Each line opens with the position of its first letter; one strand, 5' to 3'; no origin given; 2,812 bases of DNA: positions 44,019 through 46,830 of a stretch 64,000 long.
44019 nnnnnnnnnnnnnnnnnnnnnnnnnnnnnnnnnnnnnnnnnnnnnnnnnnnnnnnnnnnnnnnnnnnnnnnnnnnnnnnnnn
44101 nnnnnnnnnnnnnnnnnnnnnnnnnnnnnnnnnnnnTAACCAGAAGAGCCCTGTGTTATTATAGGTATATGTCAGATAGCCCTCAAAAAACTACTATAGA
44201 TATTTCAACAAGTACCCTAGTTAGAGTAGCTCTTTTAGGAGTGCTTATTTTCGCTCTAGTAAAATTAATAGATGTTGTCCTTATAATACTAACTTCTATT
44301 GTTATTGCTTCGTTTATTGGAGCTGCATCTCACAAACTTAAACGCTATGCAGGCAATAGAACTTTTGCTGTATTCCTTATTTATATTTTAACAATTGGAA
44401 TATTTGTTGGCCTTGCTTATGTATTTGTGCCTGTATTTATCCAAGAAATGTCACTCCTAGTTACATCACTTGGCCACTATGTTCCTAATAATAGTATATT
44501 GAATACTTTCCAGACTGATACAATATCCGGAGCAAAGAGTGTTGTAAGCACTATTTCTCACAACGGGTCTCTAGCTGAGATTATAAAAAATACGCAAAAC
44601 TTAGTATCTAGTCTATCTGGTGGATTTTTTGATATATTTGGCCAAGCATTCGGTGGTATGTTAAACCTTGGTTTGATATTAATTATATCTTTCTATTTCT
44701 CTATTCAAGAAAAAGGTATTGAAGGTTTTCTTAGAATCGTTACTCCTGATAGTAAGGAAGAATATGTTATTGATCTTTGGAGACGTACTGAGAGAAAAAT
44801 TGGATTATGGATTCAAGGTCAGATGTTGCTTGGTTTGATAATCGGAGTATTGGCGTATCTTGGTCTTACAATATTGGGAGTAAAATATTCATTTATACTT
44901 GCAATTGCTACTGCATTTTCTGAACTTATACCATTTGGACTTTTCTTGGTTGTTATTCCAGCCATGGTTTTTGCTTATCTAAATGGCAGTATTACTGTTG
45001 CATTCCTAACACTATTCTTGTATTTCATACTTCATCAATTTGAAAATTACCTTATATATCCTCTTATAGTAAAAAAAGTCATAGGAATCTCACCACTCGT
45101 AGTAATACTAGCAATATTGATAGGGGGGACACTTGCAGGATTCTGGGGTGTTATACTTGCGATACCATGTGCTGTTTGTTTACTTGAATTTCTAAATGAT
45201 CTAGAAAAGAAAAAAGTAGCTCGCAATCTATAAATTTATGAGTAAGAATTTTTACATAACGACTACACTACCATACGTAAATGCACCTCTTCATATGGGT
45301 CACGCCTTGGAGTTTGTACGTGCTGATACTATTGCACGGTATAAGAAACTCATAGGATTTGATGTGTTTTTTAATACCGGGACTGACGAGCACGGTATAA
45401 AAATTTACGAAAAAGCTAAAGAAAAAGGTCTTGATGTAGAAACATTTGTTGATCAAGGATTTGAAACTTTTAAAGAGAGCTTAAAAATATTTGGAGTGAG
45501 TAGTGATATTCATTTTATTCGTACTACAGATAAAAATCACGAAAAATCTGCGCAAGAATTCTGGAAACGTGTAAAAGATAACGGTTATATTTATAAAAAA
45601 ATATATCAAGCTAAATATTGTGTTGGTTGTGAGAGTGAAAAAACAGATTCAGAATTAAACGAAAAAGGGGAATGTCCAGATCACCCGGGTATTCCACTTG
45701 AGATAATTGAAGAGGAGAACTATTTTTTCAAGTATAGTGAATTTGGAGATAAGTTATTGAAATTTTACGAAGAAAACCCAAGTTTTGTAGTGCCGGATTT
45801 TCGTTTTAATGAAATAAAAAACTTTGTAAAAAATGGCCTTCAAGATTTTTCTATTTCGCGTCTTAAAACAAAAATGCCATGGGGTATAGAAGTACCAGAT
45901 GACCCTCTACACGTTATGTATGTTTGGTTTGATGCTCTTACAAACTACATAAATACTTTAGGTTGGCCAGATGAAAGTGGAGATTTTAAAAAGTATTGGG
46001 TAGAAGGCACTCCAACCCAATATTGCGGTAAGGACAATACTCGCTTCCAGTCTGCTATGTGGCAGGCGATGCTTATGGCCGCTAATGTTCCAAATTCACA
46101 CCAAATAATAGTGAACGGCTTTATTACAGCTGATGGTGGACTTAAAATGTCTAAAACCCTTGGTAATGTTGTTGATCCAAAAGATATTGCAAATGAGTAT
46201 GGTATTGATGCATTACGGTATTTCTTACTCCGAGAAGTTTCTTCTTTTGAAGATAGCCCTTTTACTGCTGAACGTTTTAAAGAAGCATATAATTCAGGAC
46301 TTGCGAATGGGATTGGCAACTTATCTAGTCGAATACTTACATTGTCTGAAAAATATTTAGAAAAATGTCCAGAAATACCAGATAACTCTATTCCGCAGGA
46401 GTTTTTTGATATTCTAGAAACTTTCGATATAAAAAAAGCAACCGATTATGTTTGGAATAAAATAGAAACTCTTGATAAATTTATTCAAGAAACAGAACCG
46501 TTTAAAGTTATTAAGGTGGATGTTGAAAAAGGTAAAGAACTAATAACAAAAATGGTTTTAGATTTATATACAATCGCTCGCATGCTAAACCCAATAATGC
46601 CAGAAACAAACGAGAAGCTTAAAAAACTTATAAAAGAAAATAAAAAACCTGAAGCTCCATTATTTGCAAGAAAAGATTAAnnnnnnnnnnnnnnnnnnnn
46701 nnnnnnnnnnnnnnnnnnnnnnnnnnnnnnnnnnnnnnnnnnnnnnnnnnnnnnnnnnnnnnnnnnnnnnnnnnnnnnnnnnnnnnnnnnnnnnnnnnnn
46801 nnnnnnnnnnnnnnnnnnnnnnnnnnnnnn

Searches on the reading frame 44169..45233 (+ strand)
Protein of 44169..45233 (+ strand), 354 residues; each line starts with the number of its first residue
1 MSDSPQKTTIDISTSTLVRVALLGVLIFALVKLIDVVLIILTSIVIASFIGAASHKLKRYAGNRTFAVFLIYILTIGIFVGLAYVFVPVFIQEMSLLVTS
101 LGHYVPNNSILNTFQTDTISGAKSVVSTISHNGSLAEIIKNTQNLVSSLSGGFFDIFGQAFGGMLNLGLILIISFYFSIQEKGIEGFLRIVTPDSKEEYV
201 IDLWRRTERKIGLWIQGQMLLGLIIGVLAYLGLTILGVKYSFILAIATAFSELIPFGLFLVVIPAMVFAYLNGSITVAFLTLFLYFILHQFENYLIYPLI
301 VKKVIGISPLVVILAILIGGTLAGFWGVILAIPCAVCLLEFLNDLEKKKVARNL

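Call 79: search_protein_families(library=ncbifam, proteins=[window:44169-45233:+], max_evalue=0.001)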
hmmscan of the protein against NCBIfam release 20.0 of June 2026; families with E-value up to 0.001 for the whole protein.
window:44169-45233:+ (354 aa): 3 families
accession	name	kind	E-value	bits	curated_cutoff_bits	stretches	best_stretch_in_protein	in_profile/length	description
TIGR02872.1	spore_ytvI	equivalog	6.7e-23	81.6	198.15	1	20-337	6-331/341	sporulation integral membrane protein YtvI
NF045801.1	efflux_ABUW_0982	equivalog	5.4e-18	65.1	675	1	20-344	12-342/392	chloramphenicol efflux transporter CxpE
NF008216.0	PRK10983.1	equivalog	2e-07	30.6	305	1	7-327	5-326/370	AI-2E family transporter YdiK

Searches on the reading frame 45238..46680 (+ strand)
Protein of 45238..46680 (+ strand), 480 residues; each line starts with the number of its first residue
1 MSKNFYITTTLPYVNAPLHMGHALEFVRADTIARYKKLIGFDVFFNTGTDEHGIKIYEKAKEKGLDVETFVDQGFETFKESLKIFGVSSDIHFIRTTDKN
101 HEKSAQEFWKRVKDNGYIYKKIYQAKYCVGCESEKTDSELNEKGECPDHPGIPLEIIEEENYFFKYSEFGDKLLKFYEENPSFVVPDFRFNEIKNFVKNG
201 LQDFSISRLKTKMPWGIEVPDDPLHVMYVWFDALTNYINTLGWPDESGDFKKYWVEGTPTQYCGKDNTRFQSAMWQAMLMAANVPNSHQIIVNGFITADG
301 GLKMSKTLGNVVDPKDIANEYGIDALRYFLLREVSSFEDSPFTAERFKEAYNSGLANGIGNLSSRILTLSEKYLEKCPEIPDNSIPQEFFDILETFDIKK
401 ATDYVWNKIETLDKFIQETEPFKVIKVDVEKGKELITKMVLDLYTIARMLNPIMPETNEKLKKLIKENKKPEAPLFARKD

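Call 79: search_protein_families(library=ncbifam, proteins=[window:45238-46680:+], max_evalue=0.001)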
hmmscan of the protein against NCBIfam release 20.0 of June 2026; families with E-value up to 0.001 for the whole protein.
window:45238-46680:+ (480 aa): 21 families
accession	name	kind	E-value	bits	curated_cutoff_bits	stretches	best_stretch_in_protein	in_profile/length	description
NF008900.0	PRK12267.1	equivalog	7.5e-143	477.3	598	1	2-467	3-478/648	methionine--tRNA ligase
TIGR00398.1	metG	equivalog_domain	5.6e-119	398.3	336.35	1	5-470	1-506/530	methionine--tRNA ligase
NF001100.0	PRK00133.1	equivalog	8.7e-83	279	587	2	156-468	184-505/676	methionine--tRNA ligase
NF008860.0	PRK11893.2-2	equivalog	2.4e-79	267.8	761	3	4-138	2-136/583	methionine--tRNA ligase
TIGR00422.1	valS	equivalog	1e-40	139.6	612.1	2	226-468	450-702/863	valine--tRNA ligase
NF009687.0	PRK13208.1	equivalog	1.4e-34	119.4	738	2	3-143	38-192/801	valine--tRNA ligase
NF004349.1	PRK05729.1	equivalog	6.8e-33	113.9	704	2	226-468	440-686/860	valine--tRNA ligase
TIGR00392.1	ileS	equivalog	1.3e-31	109.6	621.4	2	225-352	534-659/861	isoleucine--tRNA ligase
TIGR00396.1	leuS_bact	equivalog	6.8e-30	103.9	548.4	2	3-177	29-204/843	leucine--tRNA ligase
NF008957.0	PRK12300.1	subfamily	2.5e-23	82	677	2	3-138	32-192/946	leucine--tRNA ligase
NF011492.0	PRK14900.1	equivalog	1.3e-20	72.9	1783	2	225-374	455-601/1044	valine--tRNA ligase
NF008859.0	PRK11893.2-1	equivalog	6.9e-18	64.8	553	2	3-132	2-132/498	methionine--tRNA ligase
NF000540.1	alt_ValS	exception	2.7e-17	62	900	2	268-373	540-641/827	valine--tRNA ligase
NF040702.1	ileS_w_GNAT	exception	4.4e-17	61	1999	2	227-330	708-807/1100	isoleucine--tRNA ligase, N-acetyltransferase domain-containing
TIGR00395.1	leuS_arch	equivalog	3e-13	48.7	648.5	2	289-465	607-776/938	leucine--tRNA ligase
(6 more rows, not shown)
